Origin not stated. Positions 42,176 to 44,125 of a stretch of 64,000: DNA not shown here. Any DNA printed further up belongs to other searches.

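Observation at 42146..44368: M1 aminopeptidase/LTA4-hydrolase homologue with all three zinc ligands substituted, fused to TPR repeats (pseudo-peptidase)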

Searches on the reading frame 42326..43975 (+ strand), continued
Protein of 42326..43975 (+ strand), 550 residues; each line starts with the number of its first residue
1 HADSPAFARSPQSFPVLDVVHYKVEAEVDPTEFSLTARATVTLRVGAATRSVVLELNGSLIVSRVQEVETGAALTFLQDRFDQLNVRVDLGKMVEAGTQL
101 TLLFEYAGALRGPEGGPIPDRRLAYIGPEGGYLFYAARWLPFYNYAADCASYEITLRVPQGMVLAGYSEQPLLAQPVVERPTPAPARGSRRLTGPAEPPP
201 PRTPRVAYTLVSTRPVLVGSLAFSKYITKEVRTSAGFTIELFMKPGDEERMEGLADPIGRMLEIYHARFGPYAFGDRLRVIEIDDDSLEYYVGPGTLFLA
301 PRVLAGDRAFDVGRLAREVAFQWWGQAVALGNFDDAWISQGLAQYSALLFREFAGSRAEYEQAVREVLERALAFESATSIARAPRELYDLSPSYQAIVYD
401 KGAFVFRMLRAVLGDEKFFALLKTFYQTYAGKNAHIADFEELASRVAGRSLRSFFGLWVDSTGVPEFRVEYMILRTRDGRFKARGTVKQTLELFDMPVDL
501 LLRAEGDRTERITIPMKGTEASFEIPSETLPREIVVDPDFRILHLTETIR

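Call 30: search_protein_families(library=pfam, proteins=[P0126, P0128, P0131, P0132, P0133, P0140, P0144, P0150, P0157, P0135], max_evalue=0.001)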
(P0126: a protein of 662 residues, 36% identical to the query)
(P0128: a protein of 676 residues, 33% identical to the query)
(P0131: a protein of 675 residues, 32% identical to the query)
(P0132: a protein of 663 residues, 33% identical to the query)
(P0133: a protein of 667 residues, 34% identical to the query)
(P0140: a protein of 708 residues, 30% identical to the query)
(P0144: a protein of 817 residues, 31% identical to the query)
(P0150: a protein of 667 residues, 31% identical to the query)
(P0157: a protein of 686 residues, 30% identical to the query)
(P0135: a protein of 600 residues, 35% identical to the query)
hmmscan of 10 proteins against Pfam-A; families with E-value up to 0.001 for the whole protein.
P0126 (662 aa): 7 families
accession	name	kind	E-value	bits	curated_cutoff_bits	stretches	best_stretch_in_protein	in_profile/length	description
PF01433.26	Peptidase_M1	-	5.3e-13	49.5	27.7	1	251-444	8-218/218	Peptidase family M1 domain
PF07719.23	TPR_2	-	4.9e-12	45.4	27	0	571-596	3-28/34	Tetratricopeptide repeat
PF13432.12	TPR_16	-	3.1e-08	34.3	32.7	1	540-599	2-59/65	Tetratricopeptide repeat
PF13414.12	TPR_11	-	1.8e-07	31.1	26.8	1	542-582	1-41/42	TPR repeat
PF13424.12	TPR_12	-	8.2e-07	29.6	30.1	0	553-598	27-74/77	Tetratricopeptide repeat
PF00515.34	TPR_1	-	8.2e-06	25.9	27.8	0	608-634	2-28/34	Tetratricopeptide repeat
PF13428.12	TPR_14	-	0.00033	21.5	23.5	0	537-577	3-43/44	Tetratricopeptide repeat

P0128 (676 aa): 9 families
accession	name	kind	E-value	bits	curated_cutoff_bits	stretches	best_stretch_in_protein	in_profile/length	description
PF01433.26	Peptidase_M1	-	1.7e-21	77.3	27.7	1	306-455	64-218/218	Peptidase family M1 domain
PF07719.23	TPR_2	-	1.6e-10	40.7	27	0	582-608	2-28/34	Tetratricopeptide repeat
PF13414.12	TPR_11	-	1.9e-08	34.3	26.8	1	555-594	2-41/42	TPR repeat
PF00515.34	TPR_1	-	4.8e-08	32.9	27.8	0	582-608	2-28/34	Tetratricopeptide repeat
PF14559.12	TPR_19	-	2.3e-07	31.5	25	1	557-613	1-57/68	Tetratricopeptide repeat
PF13432.12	TPR_16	-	5.7e-06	27.1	32.7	1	552-608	2-58/65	Tetratricopeptide repeat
PF13428.12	TPR_14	-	9.3e-06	26.3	23.5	0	583-623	3-39/44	Tetratricopeptide repeat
PF25068.1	ARM_TT21_4th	-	7.1e-05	23.6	30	1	557-647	9-101/153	Tetratricopeptide repeat protein 21 forth ARM domain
PF13181.12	TPR_8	-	0.00011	22.5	25.7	0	583-608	3-28/34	Tetratricopeptide repeat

P0131 (675 aa): 11 families
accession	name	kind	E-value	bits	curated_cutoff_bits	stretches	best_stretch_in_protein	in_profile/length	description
PF07719.23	TPR_2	-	3.7e-12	45.8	27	1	546-572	7-33/34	Tetratricopeptide repeat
PF01433.26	Peptidase_M1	-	3.4e-10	40.3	27.7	1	308-449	72-218/218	Peptidase family M1 domain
PF13414.12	TPR_11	-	3e-09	36.8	26.8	1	547-587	1-41/42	TPR repeat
PF00515.34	TPR_1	-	6.1e-08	32.6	27.8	1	545-572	6-33/34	Tetratricopeptide repeat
PF13424.12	TPR_12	-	1.8e-07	31.7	30.1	1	540-602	3-73/77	Tetratricopeptide repeat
PF13432.12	TPR_16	-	3e-07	31.2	32.7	1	545-607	2-62/65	Tetratricopeptide repeat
PF14559.12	TPR_19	-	6.1e-07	30.1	25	1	552-606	3-57/68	Tetratricopeptide repeat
PF13428.12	TPR_14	-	1.5e-06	28.8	23.5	0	541-582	2-43/44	Tetratricopeptide repeat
PF13181.12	TPR_8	-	4.2e-05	23.8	25.7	0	615-640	4-29/34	Tetratricopeptide repeat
PF24575.1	TPR_Slam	-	0.00036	21.4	35.2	1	539-597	46-104/104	Surface lipoprotein assembly modifier, N-terminal TPR repeats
PF13176.12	TPR_7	-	0.00071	19.9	27.9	0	550-570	9-29/36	Tetratricopeptide repeat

P0132 (663 aa): 10 families
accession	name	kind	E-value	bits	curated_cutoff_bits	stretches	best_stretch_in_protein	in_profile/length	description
PF01433.26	Peptidase_M1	-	3.6e-14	53.3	27.7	1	297-442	68-218/218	Peptidase family M1 domain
PF07719.23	TPR_2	-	1.2e-11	44.2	27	1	535-565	3-33/34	Tetratricopeptide repeat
PF13414.12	TPR_11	-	4e-10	39.7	26.8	1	540-580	1-41/42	TPR repeat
PF13432.12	TPR_16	-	4.2e-08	33.9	32.7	1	539-597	3-59/65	Tetratricopeptide repeat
PF00515.34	TPR_1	-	9.6e-08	32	27.8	0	536-565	4-33/34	Tetratricopeptide repeat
PF13181.12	TPR_8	-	1.9e-06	28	25.7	0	611-633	7-29/34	Tetratricopeptide repeat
PF13428.12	TPR_14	-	2.1e-05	25.2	23.5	0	538-575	6-43/44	Tetratricopeptide repeat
PF14559.12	TPR_19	-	0.0001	23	25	0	543-586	1-44/68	Tetratricopeptide repeat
PF13424.12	TPR_12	-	0.0002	21.9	30.1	0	570-633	6-73/77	Tetratricopeptide repeat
PF24575.1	TPR_Slam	-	0.0005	20.9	35.2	0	535-590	49-104/104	Surface lipoprotein assembly modifier, N-terminal TPR repeats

P0133 (667 aa): 10 families
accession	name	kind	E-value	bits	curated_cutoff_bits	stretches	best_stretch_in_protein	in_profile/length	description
PF01433.26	Peptidase_M1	-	5.6e-21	75.6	27.7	1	255-448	9-218/218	Peptidase family M1 domain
PF07719.23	TPR_2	-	1.7e-14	53.1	27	1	543-572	5-34/34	Tetratricopeptide repeat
PF00515.34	TPR_1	-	2.6e-11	43.3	27.8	1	544-572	6-34/34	Tetratricopeptide repeat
PF13414.12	TPR_11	-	1.7e-09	37.6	26.8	1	546-586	1-41/42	TPR repeat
PF13432.12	TPR_16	-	5.6e-09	36.7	32.7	1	545-606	3-62/65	Tetratricopeptide repeat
PF14559.12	TPR_19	-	1.9e-06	28.5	25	1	549-607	1-60/68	Tetratricopeptide repeat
PF24575.1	TPR_Slam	-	6e-06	27.1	35.2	1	535-596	43-104/104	Surface lipoprotein assembly modifier, N-terminal TPR repeats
PF13424.12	TPR_12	-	6.8e-06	26.6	30.1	1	544-602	8-74/77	Tetratricopeptide repeat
PF13181.12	TPR_8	-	3.5e-05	24.1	25.7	0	550-571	12-33/34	Tetratricopeptide repeat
PF13428.12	TPR_14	-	0.00031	21.6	23.5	0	544-580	6-42/44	Tetratricopeptide repeat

P0140 (708 aa): 10 families
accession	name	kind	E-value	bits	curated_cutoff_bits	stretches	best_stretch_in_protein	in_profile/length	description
PF01433.26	Peptidase_M1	-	2.9e-19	70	27.7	1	343-486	69-218/218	Peptidase family M1 domain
PF07719.23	TPR_2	-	4e-10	39.4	27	0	585-611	7-33/34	Tetratricopeptide repeat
PF00515.34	TPR_1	-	8.8e-07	28.9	27.8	0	614-640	2-28/34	Tetratricopeptide repeat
PF13414.12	TPR_11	-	9.3e-07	28.9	26.8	1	593-626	8-41/42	TPR repeat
PF13428.12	TPR_14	-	7e-06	26.7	23.5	0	583-621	5-43/44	Tetratricopeptide repeat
PF13424.12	TPR_12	-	1.3e-05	25.8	30.1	0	615-679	5-73/77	Tetratricopeptide repeat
PF13181.12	TPR_8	-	1.5e-05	25.2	25.7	0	654-681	4-31/34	Tetratricopeptide repeat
PF13432.12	TPR_16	-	0.00024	21.9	32.7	1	584-640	2-58/65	Tetratricopeptide repeat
PF14559.12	TPR_19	-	0.00043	21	25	0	593-632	5-44/68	Tetratricopeptide repeat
PF09976.15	TPR_21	-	0.00057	20.1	25.5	0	581-685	78-180/193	Tetratricopeptide repeat-like domain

P0144 (817 aa): 7 families
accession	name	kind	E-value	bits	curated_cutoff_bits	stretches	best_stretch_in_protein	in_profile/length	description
PF01433.26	Peptidase_M1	-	2e-16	60.7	27.7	1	453-599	66-218/218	Peptidase family M1 domain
PF07719.23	TPR_2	-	1.9e-07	31.1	27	0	726-751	3-28/34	Tetratricopeptide repeat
PF13414.12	TPR_11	-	1.7e-06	28.1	26.8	0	699-738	3-42/42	TPR repeat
PF13424.12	TPR_12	-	2.9e-06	27.8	30.1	1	726-792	5-75/77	Tetratricopeptide repeat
PF00515.34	TPR_1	-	4.5e-05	23.5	27.8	0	727-743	4-20/34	Tetratricopeptide repeat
PF13432.12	TPR_16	-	0.00039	21.2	32.7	1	703-751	10-58/65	Tetratricopeptide repeat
PF13181.12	TPR_8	-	0.00042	20.7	25.7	0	766-791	5-30/34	Tetratricopeptide repeat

P0150 (667 aa): 7 families
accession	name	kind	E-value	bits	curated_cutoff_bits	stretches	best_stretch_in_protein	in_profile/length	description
PF01433.26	Peptidase_M1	-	1.2e-14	54.9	27.7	1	297-442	67-218/218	Peptidase family M1 domain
PF07719.23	TPR_2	-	1e-10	41.3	27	0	542-568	4-30/34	Tetratricopeptide repeat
PF13414.12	TPR_11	-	3.3e-10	39.9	26.8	1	546-587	1-42/42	TPR repeat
PF00515.34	TPR_1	-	7.1e-09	35.6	27.8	0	544-567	6-29/34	Tetratricopeptide repeat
PF13424.12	TPR_12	-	8.5e-06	26.3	30.1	0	544-601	8-73/77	Tetratricopeptide repeat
PF13432.12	TPR_16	-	8.4e-05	23.4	32.7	1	546-601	4-59/65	Tetratricopeptide repeat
PF14559.12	TPR_19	-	0.00043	21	25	0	551-600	3-52/68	Tetratricopeptide repeat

P0157 (686 aa): 11 families
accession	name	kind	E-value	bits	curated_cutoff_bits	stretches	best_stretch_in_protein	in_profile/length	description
PF01433.26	Peptidase_M1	-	3.6e-16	59.9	27.7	1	328-469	71-218/218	Peptidase family M1 domain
PF07719.23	TPR_2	-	1e-09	38.2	27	0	600-623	5-28/34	Tetratricopeptide repeat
PF13432.12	TPR_16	-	1.3e-06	29.2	32.7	1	573-626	8-59/65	Tetratricopeptide repeat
PF13414.12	TPR_11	-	1.4e-06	28.3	26.8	0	573-607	5-39/42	TPR repeat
PF13424.12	TPR_12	-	3.3e-06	27.6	30.1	0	598-662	4-73/77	Tetratricopeptide repeat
PF14559.12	TPR_19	-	3.2e-05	24.6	25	0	574-624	3-53/68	Tetratricopeptide repeat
PF13428.12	TPR_14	-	4.2e-05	24.3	23.5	0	600-635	5-38/44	Tetratricopeptide repeat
PF24575.1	TPR_Slam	-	4.8e-05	24.2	35.2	0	568-619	53-104/104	Surface lipoprotein assembly modifier, N-terminal TPR repeats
PF00515.34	TPR_1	-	4.8e-05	23.4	27.8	0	600-623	5-28/34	Tetratricopeptide repeat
PF13176.12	TPR_7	-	0.0001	22.5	27.9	0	639-664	4-29/36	Tetratricopeptide repeat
PF13181.12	TPR_8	-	0.00021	21.6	25.7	0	600-623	5-28/34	Tetratricopeptide repeat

P0135 (600 aa): 1 family
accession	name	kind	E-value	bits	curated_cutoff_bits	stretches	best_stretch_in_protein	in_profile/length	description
PF01433.26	Peptidase_M1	-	7.9e-10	39.1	27.7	1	341-477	63-205/218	Peptidase family M1 domain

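Call 31: list_cluster_members(proteins=[P0126, P0128, P0131, P0132, P0133, P0140, P0144, P0150, P0157, P0135])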
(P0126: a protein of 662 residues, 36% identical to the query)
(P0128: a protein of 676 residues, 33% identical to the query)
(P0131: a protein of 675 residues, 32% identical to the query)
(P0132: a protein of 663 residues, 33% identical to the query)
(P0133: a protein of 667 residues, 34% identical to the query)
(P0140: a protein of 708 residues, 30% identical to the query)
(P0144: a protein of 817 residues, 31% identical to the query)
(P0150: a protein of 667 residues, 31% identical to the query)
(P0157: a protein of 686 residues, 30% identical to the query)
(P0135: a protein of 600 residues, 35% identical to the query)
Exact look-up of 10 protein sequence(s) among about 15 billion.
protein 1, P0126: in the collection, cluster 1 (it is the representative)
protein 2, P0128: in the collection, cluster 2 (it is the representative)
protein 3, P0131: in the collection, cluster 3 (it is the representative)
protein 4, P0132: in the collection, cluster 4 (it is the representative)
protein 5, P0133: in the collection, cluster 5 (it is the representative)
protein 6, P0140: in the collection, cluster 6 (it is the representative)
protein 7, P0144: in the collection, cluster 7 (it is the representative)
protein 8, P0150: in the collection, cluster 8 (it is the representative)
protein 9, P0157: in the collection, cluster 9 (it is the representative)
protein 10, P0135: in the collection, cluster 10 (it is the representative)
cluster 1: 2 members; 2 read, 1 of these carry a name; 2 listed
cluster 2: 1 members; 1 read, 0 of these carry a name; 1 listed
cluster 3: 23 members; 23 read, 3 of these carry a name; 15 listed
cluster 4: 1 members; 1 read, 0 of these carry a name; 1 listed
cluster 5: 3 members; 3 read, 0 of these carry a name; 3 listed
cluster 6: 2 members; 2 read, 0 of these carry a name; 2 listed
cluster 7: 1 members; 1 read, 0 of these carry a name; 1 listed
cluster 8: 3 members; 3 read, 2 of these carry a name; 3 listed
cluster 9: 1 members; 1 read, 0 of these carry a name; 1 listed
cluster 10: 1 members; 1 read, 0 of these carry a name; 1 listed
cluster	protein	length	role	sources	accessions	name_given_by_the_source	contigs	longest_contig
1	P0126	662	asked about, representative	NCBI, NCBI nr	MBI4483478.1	MAG: hypothetical protein HY652_11390 [Acidobacteria bacterium] | hypothetical protein [Acidobacteriota bacterium]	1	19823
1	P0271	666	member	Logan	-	-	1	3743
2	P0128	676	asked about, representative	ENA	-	-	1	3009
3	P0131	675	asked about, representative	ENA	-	-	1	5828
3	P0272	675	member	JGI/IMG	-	aminopeptidase N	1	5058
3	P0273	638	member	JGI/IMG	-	aminopeptidase N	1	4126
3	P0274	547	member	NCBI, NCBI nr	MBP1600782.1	MAG: peptidase rane alanine aminopeptidase, partial [Acidobacteria bacterium] | peptidase rane alanine aminopeptidase [Acidobacteriota bacterium]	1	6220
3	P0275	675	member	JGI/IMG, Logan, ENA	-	-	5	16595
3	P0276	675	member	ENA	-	-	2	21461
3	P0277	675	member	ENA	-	-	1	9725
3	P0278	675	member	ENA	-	-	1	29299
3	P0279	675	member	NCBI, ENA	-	-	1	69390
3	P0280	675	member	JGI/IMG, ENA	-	-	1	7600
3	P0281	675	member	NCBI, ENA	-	-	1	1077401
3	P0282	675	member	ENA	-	-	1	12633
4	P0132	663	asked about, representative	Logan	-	-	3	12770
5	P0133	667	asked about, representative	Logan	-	-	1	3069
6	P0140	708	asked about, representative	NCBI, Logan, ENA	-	-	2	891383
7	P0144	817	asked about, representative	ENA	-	-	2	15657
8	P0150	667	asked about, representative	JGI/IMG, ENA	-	hypothetical protein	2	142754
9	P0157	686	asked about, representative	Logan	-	-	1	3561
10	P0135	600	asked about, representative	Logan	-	-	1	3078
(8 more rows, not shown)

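Call 48: search_protein_families(library=pfam, proteins=[P0149, P0161, P0174, P0190, P0218, P0226, P0252, P0244, P0239, P0197], max_evalue=0.0001)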
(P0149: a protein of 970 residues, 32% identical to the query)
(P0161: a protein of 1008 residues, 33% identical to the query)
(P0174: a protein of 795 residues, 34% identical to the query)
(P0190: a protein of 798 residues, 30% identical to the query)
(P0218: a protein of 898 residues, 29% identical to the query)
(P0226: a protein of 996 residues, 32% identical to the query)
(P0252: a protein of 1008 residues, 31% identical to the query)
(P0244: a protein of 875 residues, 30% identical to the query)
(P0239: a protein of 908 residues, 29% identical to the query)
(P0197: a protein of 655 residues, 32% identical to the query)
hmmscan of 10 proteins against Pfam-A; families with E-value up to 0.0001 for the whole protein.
P0149 (970 aa): 11 families
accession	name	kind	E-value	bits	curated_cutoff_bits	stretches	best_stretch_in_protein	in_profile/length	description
PF01433.26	Peptidase_M1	-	3.4e-25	89.4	27.7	1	562-755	7-218/218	Peptidase family M1 domain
PF00515.34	TPR_1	-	9.8e-13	47.8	27.8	1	883-915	1-33/34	Tetratricopeptide repeat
PF13424.12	TPR_12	-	7.6e-12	45.7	30.1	1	883-951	3-75/77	Tetratricopeptide repeat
PF07719.23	TPR_2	-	9.8e-12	44.5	27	1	883-915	1-33/34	Tetratricopeptide repeat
PF13181.12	TPR_8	-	5.9e-11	42.1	25.7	0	925-952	5-32/34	Tetratricopeptide repeat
PF14559.12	TPR_19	-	2.5e-08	34.6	25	1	865-916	7-58/68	Tetratricopeptide repeat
PF13431.12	TPR_17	-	3.9e-07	30.3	24.4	0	874-903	4-33/34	Tetratricopeptide repeat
PF13371.12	TPR_9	-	1.3e-06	28.8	35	0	863-917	9-63/73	Tetratricopeptide repeat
PF13414.12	TPR_11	-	5e-06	26.6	26.8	0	876-896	21-41/42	TPR repeat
PF13374.12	TPR_10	-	7.4e-06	26.3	27.5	0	883-912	2-31/42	Tetratricopeptide repeat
PF13428.12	TPR_14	-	1.9e-05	25.3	23.5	0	885-924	3-40/44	Tetratricopeptide repeat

P0161 (1008 aa): 12 families
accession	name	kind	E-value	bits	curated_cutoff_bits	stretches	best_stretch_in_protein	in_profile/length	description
PF01433.26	Peptidase_M1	-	9.3e-16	58.5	27.7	1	591-784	6-218/218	Peptidase family M1 domain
PF13424.12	TPR_12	-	4.9e-14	52.7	30.1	1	890-948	13-76/77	Tetratricopeptide repeat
PF07719.23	TPR_2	-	6.5e-14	51.3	27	0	959-983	5-29/34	Tetratricopeptide repeat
PF13374.12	TPR_10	-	6.2e-11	42.4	27.5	0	954-993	1-40/42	Tetratricopeptide repeat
PF13428.12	TPR_14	-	1.2e-10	41.4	23.5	0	918-952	2-36/44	Tetratricopeptide repeat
PF13181.12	TPR_8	-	6.7e-09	35.7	25.7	0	959-985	5-31/34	Tetratricopeptide repeat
PF00515.34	TPR_1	-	1.2e-08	34.8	27.8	0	956-979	2-25/34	Tetratricopeptide repeat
PF13414.12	TPR_11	-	2e-08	34.2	26.8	0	924-950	1-27/42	TPR repeat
PF13432.12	TPR_16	-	8.9e-08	32.9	32.7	0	886-950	3-64/65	Tetratricopeptide repeat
PF14559.12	TPR_19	-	5.8e-07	30.2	25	0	929-986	3-56/68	Tetratricopeptide repeat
PF00754.31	F5_F8_type_C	-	5.2e-05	23.8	28.2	0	73-180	13-114/127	F5/8 type C domain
PF13371.12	TPR_9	-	9.8e-05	22.7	35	0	919-950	31-62/73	Tetratricopeptide repeat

P0174 (795 aa): 6 families
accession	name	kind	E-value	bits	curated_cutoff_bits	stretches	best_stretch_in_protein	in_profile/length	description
PF13174.12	TPR_6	-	2.4e-27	94.1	26.3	2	86-119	1-33/33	Tetratricopeptide repeat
PF01433.26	Peptidase_M1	-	8.3e-26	91.4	27.7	1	480-683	3-218/218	Peptidase family M1 domain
PF13428.12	TPR_14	-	4e-09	36.7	23.5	0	164-201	3-40/44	Tetratricopeptide repeat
PF13432.12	TPR_16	-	5.9e-07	30.3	32.7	0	144-196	16-65/65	Tetratricopeptide repeat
PF13525.12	YfiO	-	6.1e-07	29.8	25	0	89-134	145-189/203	Outer membrane lipoprotein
PF13181.12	TPR_8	-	9.1e-05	22.8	25.7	0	199-226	1-27/34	Tetratricopeptide repeat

P0190 (798 aa): 4 families
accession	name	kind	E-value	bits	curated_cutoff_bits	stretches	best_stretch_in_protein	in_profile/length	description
PF01433.26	Peptidase_M1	-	8.2e-28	97.9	27.7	1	499-700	3-218/218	Peptidase family M1 domain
PF13174.12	TPR_6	-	8.9e-12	45.3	26.3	0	89-122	1-33/33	Tetratricopeptide repeat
PF13525.12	YfiO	-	1.7e-08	34.9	25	1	61-180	15-140/203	Outer membrane lipoprotein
PF10602.15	RPN7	-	1.7e-05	25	29.6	0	61-161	10-107/174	26S proteasome subunit RPN7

P0218 (898 aa): 4 families
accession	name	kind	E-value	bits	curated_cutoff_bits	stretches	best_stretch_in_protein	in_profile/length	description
PF01433.26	Peptidase_M1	-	4.9e-23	82.3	27.7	1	606-798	18-218/218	Peptidase family M1 domain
PF13174.12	TPR_6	-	1e-09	38.9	26.3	0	215-247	1-33/33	Tetratricopeptide repeat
PF14559.12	TPR_19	-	1.6e-05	25.6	25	0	195-247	9-58/68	Tetratricopeptide repeat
PF13428.12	TPR_14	-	3.2e-05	24.6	23.5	0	214-251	1-38/44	Tetratricopeptide repeat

P0226 (996 aa): 2 families
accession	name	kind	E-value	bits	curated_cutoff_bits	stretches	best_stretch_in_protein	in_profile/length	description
PF01433.26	Peptidase_M1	-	2e-23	83.6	27.7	1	674-879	4-218/218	Peptidase family M1 domain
PF13174.12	TPR_6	-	4.3e-10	40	26.3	1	277-309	1-33/33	Tetratricopeptide repeat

P0252 (1008 aa): 6 families
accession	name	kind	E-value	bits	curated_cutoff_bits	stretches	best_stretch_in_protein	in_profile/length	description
PF00578.27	AhpC-TSA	-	1.3e-27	96.6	26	1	854-970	1-123/124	AhpC/TSA family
PF08534.16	Redoxin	-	5.8e-21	75.3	26.6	1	854-976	2-136/148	Redoxin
PF01433.26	Peptidase_M1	-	4.2e-20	72.7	27.7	1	533-737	4-218/218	Peptidase family M1 domain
PF13174.12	TPR_6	-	1.8e-07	31.8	26.3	0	198-228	2-32/33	Tetratricopeptide repeat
PF00085.26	Thioredoxin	-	9.3e-06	26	23.5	0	873-906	12-46/103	Thioredoxin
PF13905.12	Thioredoxin_8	-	1.1e-05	26.2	27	1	878-966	1-92/94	Thioredoxin-like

P0244 (875 aa): 1 family
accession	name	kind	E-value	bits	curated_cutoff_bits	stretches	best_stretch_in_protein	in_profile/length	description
PF01433.26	Peptidase_M1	-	1.6e-25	90.4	27.7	1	573-790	3-218/218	Peptidase family M1 domain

P0239 (908 aa): 1 family
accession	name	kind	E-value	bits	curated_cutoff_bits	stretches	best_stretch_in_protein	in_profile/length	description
PF01433.26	Peptidase_M1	-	5.8e-22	78.8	27.7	1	667-812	71-218/218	Peptidase family M1 domain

P0197 (655 aa): 2 families
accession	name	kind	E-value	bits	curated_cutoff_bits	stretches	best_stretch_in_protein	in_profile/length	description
PF01433.26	Peptidase_M1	-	2.6e-22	79.9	27.7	1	352-552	5-218/218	Peptidase family M1 domain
PF13428.12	TPR_14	-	5e-05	24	23.5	0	70-107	4-41/44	Tetratricopeptide repeat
